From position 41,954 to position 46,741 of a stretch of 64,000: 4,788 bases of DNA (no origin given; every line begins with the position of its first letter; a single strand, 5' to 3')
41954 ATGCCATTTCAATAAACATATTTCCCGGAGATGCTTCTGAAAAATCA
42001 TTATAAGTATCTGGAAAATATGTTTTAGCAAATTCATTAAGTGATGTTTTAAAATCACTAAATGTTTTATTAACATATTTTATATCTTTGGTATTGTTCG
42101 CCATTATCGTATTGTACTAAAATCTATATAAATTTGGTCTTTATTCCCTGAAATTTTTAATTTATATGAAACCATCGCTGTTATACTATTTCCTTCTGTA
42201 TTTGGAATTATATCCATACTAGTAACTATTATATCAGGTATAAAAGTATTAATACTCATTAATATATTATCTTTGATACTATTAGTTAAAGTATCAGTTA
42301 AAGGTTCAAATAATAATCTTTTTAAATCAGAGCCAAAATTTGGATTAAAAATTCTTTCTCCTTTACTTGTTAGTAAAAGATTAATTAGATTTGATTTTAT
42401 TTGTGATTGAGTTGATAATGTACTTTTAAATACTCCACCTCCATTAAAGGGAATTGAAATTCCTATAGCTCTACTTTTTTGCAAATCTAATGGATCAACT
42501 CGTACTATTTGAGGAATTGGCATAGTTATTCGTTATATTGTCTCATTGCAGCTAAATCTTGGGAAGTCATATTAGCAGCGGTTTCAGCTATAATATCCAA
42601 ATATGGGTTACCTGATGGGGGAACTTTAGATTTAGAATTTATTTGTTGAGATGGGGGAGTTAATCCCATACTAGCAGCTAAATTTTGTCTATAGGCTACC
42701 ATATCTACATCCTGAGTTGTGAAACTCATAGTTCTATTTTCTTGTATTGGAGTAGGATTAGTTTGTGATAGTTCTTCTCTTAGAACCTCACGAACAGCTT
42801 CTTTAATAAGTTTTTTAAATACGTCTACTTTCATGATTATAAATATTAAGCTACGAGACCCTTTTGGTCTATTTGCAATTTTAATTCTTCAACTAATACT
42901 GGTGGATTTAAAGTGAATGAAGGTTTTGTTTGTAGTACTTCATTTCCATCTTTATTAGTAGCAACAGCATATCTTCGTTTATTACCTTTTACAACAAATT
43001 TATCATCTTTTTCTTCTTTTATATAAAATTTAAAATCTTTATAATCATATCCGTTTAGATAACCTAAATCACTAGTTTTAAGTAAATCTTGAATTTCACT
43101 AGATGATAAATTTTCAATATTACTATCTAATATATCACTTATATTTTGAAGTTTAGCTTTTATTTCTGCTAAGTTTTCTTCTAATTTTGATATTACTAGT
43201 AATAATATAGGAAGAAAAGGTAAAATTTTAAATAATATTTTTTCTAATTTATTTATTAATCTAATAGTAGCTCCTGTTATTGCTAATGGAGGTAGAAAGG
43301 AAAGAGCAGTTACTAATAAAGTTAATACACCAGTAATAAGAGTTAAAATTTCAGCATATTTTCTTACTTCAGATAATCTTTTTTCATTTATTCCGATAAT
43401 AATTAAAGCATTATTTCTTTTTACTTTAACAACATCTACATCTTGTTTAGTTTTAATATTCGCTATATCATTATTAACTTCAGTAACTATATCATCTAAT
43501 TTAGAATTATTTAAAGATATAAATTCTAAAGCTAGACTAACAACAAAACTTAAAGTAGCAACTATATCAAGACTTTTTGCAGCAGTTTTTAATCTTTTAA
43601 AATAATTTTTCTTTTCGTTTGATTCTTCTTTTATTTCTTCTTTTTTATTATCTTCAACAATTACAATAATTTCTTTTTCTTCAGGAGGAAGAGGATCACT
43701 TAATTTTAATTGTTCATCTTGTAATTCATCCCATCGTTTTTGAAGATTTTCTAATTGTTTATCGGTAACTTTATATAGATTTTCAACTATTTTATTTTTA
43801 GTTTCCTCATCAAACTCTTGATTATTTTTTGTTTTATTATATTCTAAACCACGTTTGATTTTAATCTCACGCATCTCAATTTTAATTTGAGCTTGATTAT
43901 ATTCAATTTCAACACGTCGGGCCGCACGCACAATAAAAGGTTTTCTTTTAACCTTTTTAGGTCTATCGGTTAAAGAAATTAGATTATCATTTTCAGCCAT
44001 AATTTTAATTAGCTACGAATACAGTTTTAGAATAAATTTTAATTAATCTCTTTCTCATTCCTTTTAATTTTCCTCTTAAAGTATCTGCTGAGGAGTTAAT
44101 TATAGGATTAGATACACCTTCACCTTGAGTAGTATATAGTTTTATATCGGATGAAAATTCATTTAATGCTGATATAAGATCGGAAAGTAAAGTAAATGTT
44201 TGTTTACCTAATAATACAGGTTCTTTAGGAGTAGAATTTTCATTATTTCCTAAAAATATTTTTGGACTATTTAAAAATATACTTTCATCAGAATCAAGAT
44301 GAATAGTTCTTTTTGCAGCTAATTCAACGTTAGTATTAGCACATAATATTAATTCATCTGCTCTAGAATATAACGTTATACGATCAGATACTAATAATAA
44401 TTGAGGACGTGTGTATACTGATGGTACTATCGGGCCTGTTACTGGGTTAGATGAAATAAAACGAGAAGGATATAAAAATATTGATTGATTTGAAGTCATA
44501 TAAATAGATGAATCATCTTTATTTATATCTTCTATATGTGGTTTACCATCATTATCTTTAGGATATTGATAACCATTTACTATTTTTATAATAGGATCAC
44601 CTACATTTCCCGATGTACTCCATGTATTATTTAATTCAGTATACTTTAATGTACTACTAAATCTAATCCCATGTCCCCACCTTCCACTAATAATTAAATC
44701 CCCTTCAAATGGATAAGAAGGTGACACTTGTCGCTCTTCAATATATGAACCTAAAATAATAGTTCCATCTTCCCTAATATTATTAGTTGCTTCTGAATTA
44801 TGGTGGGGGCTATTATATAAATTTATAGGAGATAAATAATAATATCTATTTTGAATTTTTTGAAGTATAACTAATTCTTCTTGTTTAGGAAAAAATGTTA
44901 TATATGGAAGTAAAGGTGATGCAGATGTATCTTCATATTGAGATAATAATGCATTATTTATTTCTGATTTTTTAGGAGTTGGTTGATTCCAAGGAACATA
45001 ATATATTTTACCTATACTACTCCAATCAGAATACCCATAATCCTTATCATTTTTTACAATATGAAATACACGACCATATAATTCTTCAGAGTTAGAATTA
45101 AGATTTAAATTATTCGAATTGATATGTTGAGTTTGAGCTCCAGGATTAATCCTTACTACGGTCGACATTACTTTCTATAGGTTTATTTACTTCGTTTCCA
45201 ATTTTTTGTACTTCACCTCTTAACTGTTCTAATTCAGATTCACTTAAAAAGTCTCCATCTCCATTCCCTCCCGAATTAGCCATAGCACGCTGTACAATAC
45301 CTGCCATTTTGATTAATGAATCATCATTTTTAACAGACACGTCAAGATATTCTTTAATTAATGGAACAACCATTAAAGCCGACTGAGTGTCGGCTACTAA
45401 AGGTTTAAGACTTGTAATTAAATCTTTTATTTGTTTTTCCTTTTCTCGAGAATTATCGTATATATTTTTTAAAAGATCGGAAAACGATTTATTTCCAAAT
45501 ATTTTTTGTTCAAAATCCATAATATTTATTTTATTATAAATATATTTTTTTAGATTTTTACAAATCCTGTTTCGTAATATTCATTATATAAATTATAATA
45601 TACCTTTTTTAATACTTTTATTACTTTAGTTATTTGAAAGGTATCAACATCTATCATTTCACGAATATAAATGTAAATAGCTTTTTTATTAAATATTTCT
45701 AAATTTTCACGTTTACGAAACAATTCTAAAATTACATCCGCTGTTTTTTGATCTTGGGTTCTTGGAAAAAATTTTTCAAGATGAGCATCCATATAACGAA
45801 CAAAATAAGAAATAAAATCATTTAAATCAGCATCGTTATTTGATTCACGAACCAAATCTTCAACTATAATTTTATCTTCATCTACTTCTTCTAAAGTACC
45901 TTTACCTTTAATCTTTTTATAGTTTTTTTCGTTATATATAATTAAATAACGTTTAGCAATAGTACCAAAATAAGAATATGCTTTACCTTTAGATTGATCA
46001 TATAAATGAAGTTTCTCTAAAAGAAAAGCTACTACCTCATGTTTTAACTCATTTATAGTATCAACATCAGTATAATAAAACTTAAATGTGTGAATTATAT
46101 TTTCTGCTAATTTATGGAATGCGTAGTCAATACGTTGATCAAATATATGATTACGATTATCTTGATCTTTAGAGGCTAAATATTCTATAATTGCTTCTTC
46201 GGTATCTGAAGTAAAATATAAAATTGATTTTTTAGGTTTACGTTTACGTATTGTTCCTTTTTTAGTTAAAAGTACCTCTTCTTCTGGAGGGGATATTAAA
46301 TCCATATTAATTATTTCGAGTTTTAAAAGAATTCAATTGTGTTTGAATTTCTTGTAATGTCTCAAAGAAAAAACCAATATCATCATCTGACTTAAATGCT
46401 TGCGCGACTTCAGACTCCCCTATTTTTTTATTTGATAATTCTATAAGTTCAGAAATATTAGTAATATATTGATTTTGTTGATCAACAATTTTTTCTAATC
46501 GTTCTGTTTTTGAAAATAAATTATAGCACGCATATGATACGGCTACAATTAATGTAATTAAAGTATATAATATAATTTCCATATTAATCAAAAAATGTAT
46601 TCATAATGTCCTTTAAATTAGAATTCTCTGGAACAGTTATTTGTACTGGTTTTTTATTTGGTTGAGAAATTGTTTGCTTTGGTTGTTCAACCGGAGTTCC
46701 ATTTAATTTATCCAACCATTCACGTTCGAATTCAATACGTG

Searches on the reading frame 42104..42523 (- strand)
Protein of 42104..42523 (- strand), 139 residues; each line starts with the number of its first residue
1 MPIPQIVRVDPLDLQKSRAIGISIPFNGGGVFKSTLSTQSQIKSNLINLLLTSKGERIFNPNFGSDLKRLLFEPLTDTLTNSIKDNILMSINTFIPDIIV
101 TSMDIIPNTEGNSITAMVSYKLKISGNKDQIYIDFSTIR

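Call 21: search_protein_families(library=phrogs, proteins=[window:42104-42523:-], max_evalue=0.001)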
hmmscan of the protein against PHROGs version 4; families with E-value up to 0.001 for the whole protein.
window:42104-42523:- (139 aa): 4 families
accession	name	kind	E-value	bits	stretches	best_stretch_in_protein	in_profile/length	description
phrog_261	-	tail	2.4e-28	100.8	1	39-122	44-127/312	baseplate wedge subunit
phrog_43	-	tail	3.7e-15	56.7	1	34-125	14-106/126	baseplate wedge subunit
phrog_975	-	tail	6.8e-05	23.1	1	40-106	135-198/238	baseplate protein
phrog_37990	-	tail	0.00095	20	0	61-131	2-70/80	baseplate wedge subunit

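Call 22: search_protein_families(library=pfam, proteins=[window:42104-42523:-], max_evalue=0.01)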
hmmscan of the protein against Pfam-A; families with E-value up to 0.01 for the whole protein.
window:42104-42523:- (139 aa): 1 family
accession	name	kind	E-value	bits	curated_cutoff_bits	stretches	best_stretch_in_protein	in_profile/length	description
PF04965.19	GPW_gp25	-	9.5e-11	41.8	27.2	1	39-124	4-93/96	Baseplate wedge protein gp25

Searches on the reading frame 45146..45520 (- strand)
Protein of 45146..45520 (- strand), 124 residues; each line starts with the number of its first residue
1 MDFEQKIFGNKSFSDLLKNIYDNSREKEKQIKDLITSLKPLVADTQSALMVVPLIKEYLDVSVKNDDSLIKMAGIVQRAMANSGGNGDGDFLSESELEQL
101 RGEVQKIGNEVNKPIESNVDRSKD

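Call 21: search_protein_families(library=phrogs, proteins=[window:45146-45520:-], max_evalue=0.001)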
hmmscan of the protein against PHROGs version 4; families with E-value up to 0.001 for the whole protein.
window:45146-45520:- (124 aa): 0 families

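Call 22: search_protein_families(library=pfam, proteins=[window:45146-45520:-], max_evalue=0.01)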
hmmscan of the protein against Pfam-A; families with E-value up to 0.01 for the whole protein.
window:45146-45520:- (124 aa): 1 family
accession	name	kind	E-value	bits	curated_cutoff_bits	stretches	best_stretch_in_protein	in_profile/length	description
PF02697.20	VAPB_antitox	-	0.0091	17.2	27.9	0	10-38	20-49/69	Putative antitoxin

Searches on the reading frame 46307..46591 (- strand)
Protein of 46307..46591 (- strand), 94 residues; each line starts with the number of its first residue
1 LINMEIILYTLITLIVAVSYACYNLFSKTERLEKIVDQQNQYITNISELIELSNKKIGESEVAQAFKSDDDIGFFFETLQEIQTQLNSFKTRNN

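Call 21: search_protein_families(library=phrogs, proteins=[window:46307-46591:-], max_evalue=0.001)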
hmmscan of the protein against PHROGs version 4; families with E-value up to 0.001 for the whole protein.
window:46307-46591:- (94 aa): 1 family
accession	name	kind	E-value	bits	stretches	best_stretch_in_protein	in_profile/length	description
phrog_5229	-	unknown function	0.00074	20.5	0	29-67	54-92/127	-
